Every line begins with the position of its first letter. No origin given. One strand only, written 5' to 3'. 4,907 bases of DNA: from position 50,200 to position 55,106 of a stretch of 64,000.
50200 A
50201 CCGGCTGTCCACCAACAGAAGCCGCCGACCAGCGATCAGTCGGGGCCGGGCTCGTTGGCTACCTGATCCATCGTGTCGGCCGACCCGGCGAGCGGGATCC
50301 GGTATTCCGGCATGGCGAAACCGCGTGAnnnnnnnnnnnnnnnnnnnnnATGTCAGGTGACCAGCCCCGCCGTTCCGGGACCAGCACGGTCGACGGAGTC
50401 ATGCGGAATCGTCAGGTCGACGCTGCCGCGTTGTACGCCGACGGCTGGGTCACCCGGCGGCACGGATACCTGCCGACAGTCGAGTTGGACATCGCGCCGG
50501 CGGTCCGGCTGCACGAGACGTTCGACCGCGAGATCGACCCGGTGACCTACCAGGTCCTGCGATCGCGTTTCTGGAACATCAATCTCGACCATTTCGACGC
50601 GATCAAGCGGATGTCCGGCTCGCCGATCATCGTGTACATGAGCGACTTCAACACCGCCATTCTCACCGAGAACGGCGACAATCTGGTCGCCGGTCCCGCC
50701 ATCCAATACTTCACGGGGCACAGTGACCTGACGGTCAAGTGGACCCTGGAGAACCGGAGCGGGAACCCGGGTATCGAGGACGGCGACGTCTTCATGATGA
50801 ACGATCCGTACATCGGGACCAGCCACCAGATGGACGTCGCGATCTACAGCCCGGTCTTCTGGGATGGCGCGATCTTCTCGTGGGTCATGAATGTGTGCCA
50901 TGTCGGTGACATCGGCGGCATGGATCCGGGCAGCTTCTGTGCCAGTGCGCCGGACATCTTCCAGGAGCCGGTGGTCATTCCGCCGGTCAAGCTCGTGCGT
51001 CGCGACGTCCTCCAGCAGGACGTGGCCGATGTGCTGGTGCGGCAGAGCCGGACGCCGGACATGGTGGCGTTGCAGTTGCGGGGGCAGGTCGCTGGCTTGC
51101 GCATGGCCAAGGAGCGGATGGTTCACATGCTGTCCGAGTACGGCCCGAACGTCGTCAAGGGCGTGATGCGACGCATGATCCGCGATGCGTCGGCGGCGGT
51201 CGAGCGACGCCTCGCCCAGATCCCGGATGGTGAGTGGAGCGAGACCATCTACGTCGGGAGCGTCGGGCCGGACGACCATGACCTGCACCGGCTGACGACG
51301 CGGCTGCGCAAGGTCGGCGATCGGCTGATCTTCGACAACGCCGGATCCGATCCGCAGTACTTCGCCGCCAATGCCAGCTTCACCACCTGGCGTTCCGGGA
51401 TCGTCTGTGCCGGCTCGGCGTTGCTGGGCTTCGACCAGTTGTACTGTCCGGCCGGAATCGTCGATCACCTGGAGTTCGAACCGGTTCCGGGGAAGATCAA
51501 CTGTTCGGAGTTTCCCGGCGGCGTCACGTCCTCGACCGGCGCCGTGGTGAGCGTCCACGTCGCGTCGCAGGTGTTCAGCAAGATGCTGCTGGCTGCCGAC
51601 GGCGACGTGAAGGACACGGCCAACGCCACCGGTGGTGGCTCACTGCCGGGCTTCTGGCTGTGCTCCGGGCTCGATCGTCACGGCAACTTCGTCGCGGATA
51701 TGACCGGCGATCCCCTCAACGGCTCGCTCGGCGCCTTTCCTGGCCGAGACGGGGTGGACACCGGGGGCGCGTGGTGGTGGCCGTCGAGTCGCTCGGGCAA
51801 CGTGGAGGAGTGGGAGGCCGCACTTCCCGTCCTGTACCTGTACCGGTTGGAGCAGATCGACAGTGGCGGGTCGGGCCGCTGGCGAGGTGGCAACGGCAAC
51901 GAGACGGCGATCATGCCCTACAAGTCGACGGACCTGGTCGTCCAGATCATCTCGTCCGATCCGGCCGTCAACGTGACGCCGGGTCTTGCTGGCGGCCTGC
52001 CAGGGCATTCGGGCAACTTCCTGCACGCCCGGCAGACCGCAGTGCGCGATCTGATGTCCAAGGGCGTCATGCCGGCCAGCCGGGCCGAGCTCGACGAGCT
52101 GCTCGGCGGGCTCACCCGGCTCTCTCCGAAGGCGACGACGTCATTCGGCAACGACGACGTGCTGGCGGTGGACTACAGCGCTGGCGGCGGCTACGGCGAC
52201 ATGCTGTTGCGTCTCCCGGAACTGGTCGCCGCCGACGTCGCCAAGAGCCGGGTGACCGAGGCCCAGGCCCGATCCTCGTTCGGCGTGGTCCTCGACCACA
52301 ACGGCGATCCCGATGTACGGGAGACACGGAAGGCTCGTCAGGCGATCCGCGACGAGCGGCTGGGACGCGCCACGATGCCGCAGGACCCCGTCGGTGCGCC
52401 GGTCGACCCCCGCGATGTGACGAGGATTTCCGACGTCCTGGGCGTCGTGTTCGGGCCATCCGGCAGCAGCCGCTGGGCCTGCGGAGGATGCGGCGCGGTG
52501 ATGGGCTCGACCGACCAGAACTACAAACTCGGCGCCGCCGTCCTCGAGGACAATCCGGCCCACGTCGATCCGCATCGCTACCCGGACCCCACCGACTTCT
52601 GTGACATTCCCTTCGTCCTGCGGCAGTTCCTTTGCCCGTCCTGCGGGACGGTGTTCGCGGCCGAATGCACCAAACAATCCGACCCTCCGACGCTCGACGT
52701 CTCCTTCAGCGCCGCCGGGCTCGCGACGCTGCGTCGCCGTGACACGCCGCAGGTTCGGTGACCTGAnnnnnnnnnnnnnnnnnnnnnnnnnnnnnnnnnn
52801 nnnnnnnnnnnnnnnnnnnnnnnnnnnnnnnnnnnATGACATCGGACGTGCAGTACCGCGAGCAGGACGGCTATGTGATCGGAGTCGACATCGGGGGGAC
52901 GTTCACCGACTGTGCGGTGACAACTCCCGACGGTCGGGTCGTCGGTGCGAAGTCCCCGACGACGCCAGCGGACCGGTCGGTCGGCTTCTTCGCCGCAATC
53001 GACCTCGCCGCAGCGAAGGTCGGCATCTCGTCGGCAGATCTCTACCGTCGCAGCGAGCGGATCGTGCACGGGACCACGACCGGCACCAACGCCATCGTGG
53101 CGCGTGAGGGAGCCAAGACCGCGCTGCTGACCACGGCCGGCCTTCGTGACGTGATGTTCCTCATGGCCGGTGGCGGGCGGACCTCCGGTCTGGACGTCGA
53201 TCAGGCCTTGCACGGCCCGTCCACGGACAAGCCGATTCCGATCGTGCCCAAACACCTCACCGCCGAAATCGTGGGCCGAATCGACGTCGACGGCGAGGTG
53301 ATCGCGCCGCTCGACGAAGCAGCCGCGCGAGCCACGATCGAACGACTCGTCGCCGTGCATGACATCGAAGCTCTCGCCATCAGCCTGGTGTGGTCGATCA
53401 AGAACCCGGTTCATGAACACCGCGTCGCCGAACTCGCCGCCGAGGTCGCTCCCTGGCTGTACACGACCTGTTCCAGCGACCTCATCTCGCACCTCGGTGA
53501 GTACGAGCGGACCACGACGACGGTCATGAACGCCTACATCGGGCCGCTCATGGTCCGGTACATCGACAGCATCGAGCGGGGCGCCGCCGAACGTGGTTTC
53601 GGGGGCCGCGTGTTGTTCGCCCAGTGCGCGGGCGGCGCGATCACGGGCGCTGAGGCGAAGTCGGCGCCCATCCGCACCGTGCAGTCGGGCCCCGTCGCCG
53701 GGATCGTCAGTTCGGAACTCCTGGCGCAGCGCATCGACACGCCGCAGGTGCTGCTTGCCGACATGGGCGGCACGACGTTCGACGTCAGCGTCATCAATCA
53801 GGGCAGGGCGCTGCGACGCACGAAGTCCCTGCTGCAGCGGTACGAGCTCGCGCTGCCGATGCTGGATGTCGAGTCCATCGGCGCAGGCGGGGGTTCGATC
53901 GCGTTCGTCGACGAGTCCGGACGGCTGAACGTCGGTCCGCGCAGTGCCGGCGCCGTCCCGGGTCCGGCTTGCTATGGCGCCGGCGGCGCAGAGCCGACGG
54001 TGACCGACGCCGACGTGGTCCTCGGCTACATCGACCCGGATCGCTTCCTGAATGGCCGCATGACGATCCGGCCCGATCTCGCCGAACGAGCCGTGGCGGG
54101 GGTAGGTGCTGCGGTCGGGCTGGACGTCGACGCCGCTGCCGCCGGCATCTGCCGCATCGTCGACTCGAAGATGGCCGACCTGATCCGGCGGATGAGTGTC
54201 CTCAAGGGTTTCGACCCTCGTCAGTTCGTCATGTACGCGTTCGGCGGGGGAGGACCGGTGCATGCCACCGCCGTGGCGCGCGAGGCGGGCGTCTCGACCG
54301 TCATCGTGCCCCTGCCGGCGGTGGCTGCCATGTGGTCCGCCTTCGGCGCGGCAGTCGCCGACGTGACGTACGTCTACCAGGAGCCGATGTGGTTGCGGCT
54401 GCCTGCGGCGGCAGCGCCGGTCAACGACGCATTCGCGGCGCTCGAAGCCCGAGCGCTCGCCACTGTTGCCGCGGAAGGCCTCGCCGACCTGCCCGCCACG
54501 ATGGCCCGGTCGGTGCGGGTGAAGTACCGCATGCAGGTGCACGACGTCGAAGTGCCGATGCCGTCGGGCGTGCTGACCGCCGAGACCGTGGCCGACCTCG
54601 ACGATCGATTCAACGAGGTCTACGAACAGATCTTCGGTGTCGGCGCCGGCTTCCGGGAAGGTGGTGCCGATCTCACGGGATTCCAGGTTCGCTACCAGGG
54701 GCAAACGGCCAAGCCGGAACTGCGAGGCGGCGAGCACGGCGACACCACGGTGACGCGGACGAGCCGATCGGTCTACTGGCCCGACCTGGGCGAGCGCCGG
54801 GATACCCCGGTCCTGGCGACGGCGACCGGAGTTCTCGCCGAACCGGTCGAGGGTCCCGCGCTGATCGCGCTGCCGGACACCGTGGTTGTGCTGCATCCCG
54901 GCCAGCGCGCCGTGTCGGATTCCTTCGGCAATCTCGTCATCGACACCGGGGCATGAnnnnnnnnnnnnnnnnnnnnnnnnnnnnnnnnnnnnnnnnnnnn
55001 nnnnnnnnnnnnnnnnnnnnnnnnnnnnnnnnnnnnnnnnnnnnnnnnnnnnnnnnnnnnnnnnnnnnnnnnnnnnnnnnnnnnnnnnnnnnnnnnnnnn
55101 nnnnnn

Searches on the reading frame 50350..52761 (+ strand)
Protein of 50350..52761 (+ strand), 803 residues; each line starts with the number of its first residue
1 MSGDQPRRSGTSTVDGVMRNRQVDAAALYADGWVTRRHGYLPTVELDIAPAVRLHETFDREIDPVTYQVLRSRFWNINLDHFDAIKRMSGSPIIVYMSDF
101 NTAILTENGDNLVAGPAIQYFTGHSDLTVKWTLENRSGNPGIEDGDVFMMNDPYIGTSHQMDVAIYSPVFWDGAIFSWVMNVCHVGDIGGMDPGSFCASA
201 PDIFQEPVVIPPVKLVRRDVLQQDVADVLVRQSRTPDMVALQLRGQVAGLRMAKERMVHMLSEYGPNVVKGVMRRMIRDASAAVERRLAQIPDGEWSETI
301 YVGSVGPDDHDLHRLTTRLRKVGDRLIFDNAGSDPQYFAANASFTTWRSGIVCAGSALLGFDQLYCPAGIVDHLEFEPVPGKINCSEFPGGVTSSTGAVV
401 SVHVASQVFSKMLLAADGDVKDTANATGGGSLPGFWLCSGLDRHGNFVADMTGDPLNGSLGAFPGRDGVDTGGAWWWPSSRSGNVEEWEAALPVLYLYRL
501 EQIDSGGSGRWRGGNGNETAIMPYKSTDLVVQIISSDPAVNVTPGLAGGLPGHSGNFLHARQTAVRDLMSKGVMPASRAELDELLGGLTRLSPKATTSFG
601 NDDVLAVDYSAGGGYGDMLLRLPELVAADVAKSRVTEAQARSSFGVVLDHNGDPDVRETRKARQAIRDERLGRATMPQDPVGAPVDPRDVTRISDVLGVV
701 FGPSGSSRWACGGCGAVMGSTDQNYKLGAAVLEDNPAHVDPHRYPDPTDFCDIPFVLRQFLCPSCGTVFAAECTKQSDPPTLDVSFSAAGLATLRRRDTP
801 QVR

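Call 38: search_protein_families(library=pfam, proteins=[window:50350-52761:+], max_evalue=0.01)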
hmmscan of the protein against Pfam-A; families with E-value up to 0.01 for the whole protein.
window:50350-52761:+ (803 aa): 2 families
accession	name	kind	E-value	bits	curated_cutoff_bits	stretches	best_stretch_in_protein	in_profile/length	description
PF02538.19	Hydantoinase_B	-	1.2e-98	331.4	26.8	1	63-617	1-518/519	Hydantoinase B/oxoprolinase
PF08882.16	Acetone_carb_G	-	1.3e-07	32.3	21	1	706-786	22-103/113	Acetone carboxylase gamma subunit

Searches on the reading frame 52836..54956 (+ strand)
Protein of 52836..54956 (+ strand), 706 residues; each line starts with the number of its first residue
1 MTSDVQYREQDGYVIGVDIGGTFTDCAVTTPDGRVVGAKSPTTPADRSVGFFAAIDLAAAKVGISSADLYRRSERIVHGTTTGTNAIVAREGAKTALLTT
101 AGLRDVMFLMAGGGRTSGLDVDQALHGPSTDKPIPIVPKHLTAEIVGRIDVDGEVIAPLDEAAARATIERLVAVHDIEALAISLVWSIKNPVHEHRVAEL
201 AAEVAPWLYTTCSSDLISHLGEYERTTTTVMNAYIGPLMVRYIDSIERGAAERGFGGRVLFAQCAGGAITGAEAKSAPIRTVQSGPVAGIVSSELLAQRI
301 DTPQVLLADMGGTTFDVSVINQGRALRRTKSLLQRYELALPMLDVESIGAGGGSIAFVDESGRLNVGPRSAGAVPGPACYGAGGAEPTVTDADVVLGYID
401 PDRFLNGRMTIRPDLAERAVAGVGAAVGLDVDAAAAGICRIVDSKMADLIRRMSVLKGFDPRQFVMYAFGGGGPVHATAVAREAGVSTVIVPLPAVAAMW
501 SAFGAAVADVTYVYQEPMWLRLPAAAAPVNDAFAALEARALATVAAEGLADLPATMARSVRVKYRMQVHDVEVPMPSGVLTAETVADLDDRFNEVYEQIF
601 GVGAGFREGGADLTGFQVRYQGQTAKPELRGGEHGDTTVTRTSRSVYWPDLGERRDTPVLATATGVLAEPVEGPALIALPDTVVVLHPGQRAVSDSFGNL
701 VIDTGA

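Call 38: search_protein_families(library=pfam, proteins=[window:52836-54956:+], max_evalue=0.01)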
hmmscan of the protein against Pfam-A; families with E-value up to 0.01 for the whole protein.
window:52836-54956:+ (706 aa): 3 families
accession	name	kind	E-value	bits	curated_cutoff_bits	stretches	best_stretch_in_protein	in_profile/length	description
PF01968.24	Hydantoinase_A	-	6.7e-86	288.6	22.9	1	225-511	1-288/291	Hydantoinase/oxoprolinase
PF05378.19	Hydant_A_N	-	3.1e-38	131.7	25.2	1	15-204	2-175/176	Hydantoinase/oxoprolinase N-terminal region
PF19278.4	Hydant_A_C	-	1.4e-14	54.4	21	1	524-697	9-185/193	Hydantoinase/oxoprolinase C-terminal domain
